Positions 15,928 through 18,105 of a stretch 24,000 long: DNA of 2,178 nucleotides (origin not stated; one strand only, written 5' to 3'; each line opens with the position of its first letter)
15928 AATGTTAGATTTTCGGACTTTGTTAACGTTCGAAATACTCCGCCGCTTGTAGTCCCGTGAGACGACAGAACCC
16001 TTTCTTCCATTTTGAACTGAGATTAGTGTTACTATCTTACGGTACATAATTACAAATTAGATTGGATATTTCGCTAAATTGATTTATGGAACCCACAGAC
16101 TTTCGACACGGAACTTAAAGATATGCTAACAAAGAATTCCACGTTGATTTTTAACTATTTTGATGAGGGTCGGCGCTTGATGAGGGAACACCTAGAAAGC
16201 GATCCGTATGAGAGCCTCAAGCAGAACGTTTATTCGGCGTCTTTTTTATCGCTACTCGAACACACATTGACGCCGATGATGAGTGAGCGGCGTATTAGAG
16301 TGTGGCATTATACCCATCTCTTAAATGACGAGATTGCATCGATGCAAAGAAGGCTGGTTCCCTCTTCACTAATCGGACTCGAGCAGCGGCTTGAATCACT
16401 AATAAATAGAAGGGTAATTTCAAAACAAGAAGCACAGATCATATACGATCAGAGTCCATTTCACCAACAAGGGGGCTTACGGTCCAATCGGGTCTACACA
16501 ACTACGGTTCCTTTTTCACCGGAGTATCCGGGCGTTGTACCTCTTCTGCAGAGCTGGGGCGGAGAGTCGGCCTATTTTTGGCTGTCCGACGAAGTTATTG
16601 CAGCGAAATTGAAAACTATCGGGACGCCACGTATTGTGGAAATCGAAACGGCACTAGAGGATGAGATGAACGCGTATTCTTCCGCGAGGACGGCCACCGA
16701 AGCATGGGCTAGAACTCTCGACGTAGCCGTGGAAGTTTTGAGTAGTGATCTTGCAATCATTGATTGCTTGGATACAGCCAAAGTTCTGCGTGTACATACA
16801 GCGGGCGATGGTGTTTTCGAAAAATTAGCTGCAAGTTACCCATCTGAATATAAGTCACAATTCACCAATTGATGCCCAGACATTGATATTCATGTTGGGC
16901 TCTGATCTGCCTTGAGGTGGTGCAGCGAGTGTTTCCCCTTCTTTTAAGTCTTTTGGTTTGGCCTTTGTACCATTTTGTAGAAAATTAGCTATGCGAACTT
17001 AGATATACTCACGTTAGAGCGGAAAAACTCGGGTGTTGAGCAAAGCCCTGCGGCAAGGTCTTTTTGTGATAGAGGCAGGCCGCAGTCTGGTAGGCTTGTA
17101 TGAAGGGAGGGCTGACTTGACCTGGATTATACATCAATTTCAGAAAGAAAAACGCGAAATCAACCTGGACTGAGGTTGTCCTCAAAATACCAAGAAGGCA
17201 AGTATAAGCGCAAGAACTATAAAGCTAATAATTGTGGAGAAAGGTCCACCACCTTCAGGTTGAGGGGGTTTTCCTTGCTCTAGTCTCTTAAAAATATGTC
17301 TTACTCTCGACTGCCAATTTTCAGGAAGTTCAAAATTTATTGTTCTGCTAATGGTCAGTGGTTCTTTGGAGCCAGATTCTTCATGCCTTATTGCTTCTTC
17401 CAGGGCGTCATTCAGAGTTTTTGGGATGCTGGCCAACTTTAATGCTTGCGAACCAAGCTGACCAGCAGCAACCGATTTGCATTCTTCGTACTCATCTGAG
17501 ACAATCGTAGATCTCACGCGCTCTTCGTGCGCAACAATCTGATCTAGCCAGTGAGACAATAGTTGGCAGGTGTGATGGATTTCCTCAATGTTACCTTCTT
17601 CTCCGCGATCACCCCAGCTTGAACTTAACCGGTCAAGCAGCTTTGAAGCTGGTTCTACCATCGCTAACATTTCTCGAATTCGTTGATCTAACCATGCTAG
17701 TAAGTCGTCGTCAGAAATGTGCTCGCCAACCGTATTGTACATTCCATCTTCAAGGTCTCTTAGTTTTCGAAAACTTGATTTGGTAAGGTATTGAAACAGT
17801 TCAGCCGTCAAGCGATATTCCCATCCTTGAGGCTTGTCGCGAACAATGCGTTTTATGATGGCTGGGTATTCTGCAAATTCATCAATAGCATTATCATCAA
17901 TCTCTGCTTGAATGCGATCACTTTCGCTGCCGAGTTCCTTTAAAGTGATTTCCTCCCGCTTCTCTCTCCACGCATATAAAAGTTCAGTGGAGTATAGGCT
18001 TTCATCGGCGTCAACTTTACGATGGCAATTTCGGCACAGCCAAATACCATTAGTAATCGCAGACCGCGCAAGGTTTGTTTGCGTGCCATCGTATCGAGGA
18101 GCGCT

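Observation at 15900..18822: Low-GC cargo block between the recombinase/AlpA module and the tRNA-Cys scar: candidate undescribed defence or toxin locus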

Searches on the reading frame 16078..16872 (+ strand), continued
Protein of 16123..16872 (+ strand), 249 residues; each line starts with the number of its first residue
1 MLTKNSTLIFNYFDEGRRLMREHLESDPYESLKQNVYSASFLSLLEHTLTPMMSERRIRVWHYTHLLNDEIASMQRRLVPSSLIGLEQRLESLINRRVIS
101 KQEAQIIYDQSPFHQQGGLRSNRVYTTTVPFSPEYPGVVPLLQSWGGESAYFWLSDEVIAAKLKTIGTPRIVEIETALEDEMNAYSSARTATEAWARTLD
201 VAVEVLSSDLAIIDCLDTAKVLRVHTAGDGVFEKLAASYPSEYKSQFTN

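Call 57: search_protein_representatives(alignment_id=A2)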
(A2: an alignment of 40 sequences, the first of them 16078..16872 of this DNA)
Query: 40 sequences, 264 profile positions. Proteins with E-value up to 0.001 (for the whole library): 1146; up to 1e-10: 562; up to 1e-30: 147. The best 150 are listed.
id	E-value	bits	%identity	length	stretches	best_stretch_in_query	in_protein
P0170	4.0e-106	370.4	-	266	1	1-262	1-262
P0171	7.6e-101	353.1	-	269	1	1-260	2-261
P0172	3.0e-93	328.2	-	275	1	1-262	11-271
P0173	7.4e-89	313.7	-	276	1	1-259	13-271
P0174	5.7e-88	310.8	-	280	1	1-260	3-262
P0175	7.1e-81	287.6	-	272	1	1-259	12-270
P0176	7.8e-77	274.3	-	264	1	1-261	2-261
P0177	1.3e-76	273.7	-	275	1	1-262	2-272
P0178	1.6e-76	273.3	-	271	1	1-260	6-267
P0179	1.5e-75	270.1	-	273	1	1-259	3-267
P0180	4.2e-71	255.5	-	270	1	1-260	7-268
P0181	1.4e-70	253.8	-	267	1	1-263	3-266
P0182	2.4e-70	253.1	-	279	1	1-257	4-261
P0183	2.6e-70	252.9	-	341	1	1-261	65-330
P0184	5.2e-68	245.4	-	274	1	2-260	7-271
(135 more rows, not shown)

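Call 78: search_protein_families(library=padloc, proteins=[L030:7060-7983:+, L114:5886-6581:+, L047:6775-7953:+, L061:7096-8001:+, L156:7266-7949:+, L071:1273-2526:+, L156:5471-7321:+, L078:5357-6376:-, L004:6292-8001:+, L119:1922-2830:+], max_evalue=0.05)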
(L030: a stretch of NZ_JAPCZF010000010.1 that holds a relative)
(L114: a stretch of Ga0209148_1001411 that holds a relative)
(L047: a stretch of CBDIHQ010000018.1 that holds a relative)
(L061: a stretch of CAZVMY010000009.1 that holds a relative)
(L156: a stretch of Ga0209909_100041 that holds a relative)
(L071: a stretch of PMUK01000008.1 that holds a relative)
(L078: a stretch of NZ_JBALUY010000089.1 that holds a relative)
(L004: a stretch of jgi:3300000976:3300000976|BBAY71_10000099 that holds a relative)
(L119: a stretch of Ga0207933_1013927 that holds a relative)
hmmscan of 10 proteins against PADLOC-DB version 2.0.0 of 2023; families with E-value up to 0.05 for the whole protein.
L030:7060-7983:+ (307 aa): 0 families

L114:5886-6581:+ (231 aa): 0 families

L047:6775-7953:+ (392 aa): 0 families

L061:7096-8001:+ (301 aa): 0 families

L156:7266-7949:+ (227 aa): 0 families

L071:1273-2526:+ (417 aa): 0 families

L156:5471-7321:+ (616 aa): 1 family
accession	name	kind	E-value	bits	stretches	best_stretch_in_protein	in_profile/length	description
PDLC00874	E2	-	0.015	13.2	1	55-112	61-117/121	E2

L078:5357-6376:- (339 aa): 0 families

L004:6292-8001:+ (569 aa): 0 families

L119:1922-2830:+ (302 aa): 0 families

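Call 79: search_protein_families(library=pfam, proteins=[L030:7060-7983:+, L114:5886-6581:+, L047:6775-7953:+, L061:7096-8001:+, L156:7266-7949:+, L071:1273-2526:+, L156:5471-7321:+, L078:5357-6376:-, L004:6292-8001:+, L119:1922-2830:+], max_evalue=0.05)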
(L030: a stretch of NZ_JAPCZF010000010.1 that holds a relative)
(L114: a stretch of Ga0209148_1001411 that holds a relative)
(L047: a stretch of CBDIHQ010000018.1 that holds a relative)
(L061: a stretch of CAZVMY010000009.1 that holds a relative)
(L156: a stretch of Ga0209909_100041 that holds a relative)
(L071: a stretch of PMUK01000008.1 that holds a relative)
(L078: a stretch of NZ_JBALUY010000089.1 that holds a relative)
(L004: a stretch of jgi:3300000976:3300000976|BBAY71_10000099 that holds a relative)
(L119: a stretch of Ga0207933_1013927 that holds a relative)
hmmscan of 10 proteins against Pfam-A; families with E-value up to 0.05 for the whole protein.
L030:7060-7983:+ (307 aa): 1 family
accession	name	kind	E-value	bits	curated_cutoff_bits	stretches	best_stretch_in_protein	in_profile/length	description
PF14022.11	DUF4238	-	2.3e-26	93.3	27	1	9-268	1-275/281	Protein of unknown function (DUF4238)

L114:5886-6581:+ (231 aa): 0 families

L047:6775-7953:+ (392 aa): 0 families

L061:7096-8001:+ (301 aa): 0 families

L156:7266-7949:+ (227 aa): 0 families

L071:1273-2526:+ (417 aa): 0 families

L156:5471-7321:+ (616 aa): 4 families
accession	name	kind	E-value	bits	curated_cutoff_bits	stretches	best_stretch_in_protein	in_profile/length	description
PF02534.20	T4SS-DNA_transf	-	1.4e-95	321.4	20.1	1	122-542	33-458/468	Type IV secretory system Conjugative DNA transfer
PF12696.13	TraG-D_C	-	1.1e-26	93.7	22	1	388-508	1-125/126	TraM recognition site of TraD and TraG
PF10412.15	TrwB_AAD_bind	-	2.2e-19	70.1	20.5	1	198-514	76-374/387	Type IV secretion-system coupling protein DNA-binding domain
PF20544.3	DUF6758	-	0.047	13.4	27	0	61-138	61-139/208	Family of unknown function (DUF6758)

L078:5357-6376:- (339 aa): 2 families
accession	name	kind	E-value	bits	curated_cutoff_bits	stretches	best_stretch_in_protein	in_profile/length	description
PF03432.20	Relaxase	-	3.7e-14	53.6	24.6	1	103-208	23-130/132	MobA/VirD2-like, nuclease domain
PF03389.21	MobA_MobL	-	0.0035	17.6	26.7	1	119-194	62-141/224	MobA/MobL family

L004:6292-8001:+ (569 aa): 0 families

L119:1922-2830:+ (302 aa): 1 family
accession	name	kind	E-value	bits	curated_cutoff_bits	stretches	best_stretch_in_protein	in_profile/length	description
PF02810.21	SEC-C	-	0.018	15.4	20.4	1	17-31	4-18/19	SEC-C motif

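Call 81: find_related_loci(query=A2, collection=viral_contigs, flank=6000)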
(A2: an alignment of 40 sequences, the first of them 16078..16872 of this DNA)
Query A2 (264 aa) in viral_contigs; peptide patterns used: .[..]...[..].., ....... (x = any residue, [..] = any of these).
18 stretches matched a pattern; 2 encode a relative of the query (tblastn E <= 1e-3); 2 distinct loci.
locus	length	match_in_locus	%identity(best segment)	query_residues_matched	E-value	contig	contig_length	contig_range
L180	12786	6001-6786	33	1-261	6e-43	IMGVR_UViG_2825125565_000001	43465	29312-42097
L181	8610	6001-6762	35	1-255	1e-42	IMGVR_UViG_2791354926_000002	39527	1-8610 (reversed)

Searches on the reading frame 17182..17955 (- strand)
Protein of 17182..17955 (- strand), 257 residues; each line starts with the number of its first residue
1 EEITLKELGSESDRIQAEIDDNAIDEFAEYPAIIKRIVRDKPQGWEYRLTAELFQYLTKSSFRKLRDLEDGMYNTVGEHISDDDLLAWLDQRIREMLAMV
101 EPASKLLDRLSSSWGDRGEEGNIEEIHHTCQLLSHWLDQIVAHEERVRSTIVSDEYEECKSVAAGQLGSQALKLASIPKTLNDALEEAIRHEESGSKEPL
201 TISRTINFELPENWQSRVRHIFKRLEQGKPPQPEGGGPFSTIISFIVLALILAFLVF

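Call 60: find_homologous_proteins(query=window:17182-17955:-, max_evalue=0.001)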
Query window:17182-17955:- (257 aa): 3 proteins with E <= 0.001 among 1378 candidates.
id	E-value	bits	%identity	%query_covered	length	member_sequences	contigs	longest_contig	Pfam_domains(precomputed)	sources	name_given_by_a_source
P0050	8.9e-166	567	100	100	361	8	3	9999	-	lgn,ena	-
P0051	1.8e-92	327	59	100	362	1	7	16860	-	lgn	-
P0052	3.6e-91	323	57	100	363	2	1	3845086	-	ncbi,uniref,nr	ncbi:hypothetical protein K4L04_03930 [Phaeobacter inhibens]|uniref:hypothetical protein n=1 Tax=Pha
